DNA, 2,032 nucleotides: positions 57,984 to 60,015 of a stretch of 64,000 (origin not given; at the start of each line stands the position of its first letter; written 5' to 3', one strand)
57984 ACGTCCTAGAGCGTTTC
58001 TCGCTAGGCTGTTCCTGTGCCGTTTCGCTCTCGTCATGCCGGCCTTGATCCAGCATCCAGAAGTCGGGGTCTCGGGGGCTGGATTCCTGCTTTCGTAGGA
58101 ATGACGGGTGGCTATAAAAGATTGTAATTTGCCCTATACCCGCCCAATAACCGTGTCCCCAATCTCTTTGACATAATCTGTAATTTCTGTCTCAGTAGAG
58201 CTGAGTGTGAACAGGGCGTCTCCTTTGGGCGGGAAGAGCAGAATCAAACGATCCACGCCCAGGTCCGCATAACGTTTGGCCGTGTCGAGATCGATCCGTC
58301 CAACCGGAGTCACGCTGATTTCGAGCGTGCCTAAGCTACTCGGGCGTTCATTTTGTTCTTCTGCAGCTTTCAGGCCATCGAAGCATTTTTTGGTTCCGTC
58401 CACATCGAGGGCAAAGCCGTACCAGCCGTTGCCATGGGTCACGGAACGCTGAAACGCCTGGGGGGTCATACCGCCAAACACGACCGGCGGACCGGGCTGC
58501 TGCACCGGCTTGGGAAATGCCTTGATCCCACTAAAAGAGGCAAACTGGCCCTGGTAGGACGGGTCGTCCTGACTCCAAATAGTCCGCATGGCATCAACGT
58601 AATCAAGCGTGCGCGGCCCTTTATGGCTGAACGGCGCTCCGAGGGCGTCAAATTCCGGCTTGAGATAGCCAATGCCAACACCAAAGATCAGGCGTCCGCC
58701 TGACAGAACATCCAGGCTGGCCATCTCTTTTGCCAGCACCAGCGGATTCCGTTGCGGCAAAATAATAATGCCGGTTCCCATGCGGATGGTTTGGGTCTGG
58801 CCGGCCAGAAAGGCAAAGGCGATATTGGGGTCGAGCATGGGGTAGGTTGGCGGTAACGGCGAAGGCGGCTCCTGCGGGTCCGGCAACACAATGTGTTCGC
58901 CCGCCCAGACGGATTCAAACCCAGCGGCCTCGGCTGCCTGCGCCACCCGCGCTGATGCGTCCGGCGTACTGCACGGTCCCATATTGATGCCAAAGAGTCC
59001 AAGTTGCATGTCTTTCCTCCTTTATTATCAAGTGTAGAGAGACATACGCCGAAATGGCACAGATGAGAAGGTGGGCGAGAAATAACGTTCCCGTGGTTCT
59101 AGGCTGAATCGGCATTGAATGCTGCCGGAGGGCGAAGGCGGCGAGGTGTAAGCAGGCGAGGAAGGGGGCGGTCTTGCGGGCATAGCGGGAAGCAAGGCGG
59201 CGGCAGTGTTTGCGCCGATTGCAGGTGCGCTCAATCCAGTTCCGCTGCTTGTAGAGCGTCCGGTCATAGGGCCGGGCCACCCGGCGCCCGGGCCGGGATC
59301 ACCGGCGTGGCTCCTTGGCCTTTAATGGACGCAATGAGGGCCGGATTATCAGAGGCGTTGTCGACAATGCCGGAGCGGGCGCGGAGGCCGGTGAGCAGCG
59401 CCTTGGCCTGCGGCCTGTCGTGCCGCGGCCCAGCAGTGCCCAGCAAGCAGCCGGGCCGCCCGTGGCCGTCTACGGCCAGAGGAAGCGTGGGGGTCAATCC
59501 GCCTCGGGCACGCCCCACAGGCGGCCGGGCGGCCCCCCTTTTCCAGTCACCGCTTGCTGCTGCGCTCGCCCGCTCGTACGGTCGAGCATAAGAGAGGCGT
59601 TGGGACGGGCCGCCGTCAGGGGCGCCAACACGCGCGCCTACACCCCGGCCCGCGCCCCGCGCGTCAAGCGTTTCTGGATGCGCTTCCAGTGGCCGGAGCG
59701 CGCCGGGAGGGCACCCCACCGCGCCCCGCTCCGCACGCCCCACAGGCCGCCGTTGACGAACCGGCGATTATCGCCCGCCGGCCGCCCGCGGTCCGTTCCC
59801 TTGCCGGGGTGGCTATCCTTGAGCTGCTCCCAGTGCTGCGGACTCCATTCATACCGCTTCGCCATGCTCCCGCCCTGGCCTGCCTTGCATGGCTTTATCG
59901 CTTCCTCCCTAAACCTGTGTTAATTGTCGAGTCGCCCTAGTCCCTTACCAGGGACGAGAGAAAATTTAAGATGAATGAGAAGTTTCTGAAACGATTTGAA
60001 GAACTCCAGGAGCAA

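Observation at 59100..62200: Composite defence-like island: IS5-family element + HEPN(DUF4145-like) + PD-(D/E)xK-like protein + convergent DPPY methyltransferase + RHH, inserted between LLM paralogs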

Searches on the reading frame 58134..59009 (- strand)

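Call 3: search_protein_families(library=pfam, proteins=[window:58134-59009:-], max_evalue=1)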
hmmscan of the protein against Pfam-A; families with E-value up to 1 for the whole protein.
window:58134-59009:- (291 aa): 1 family
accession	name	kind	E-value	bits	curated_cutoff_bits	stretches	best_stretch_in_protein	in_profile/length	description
PF00296.26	Bac_luciferase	-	4.4e-47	161.4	27.9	1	15-235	21-228/314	Luciferase-like monooxygenase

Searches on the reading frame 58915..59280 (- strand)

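Call 3: search_protein_families(library=pfam, proteins=[window:58915-59280:-], max_evalue=1)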
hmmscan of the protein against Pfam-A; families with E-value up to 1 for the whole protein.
window:58915-59280:- (121 aa): 1 family
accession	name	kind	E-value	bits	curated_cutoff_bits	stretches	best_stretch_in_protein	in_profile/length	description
PF13586.12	DDE_Tnp_1_2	-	0.038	14.9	29.2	1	9-48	41-80/86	Transposase DDE domain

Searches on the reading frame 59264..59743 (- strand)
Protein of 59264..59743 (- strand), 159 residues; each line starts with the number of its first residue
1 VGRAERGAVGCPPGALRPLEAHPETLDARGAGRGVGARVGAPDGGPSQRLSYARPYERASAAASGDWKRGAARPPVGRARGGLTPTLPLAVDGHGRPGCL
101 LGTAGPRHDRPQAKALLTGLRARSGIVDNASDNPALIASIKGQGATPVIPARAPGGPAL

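Call 3: search_protein_families(library=pfam, proteins=[window:59264-59743:-], max_evalue=1)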
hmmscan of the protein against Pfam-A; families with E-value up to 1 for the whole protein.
window:59264-59743:- (159 aa): 1 family
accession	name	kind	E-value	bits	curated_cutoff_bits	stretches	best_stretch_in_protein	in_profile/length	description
PF01609.27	DDE_Tnp_1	-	0.0028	17.9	23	1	89-152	40-107/200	Transposase DDE domain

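Call 5: search_protein_families(library=ncbifam, proteins=[window:59264-59743:-], max_evalue=1)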
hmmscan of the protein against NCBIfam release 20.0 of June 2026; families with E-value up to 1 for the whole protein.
window:59264-59743:- (159 aa): 2 families
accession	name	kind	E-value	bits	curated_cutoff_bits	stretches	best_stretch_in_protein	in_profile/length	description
NF033580.1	transpos_IS5_3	equivalog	3.9e-12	46.3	110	1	58-153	100-203/258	IS5 family transposase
NF033579.1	transpos_IS5_2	equivalog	0.068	12.6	140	1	103-153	159-213/289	IS5 family transposase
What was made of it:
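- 59102..59937 (-): IS5-family (IS427-like) insertion sequence, 836 bp, 69.7% GC. The transposase reads leftwards. One frame change lies at the usual DUF4096/DDE junction, and a second one falls inside the DDE domain, so the copy is probably defective or mis-assembled. NCBIfam transpos_IS5_3 3.9e-12 (call 5).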

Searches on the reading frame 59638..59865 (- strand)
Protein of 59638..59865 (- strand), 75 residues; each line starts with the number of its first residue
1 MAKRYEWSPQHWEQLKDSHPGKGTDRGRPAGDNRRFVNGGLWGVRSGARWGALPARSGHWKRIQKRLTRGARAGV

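Call 3: search_protein_families(library=pfam, proteins=[window:59638-59865:-], max_evalue=1)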
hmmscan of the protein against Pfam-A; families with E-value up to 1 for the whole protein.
window:59638-59865:- (75 aa): 1 family
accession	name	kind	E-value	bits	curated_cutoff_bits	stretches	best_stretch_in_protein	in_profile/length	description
PF13340.11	DUF4096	-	2e-13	50.8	34.3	1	10-75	4-71/76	Putative transposase of IS4/5 family (DUF4096)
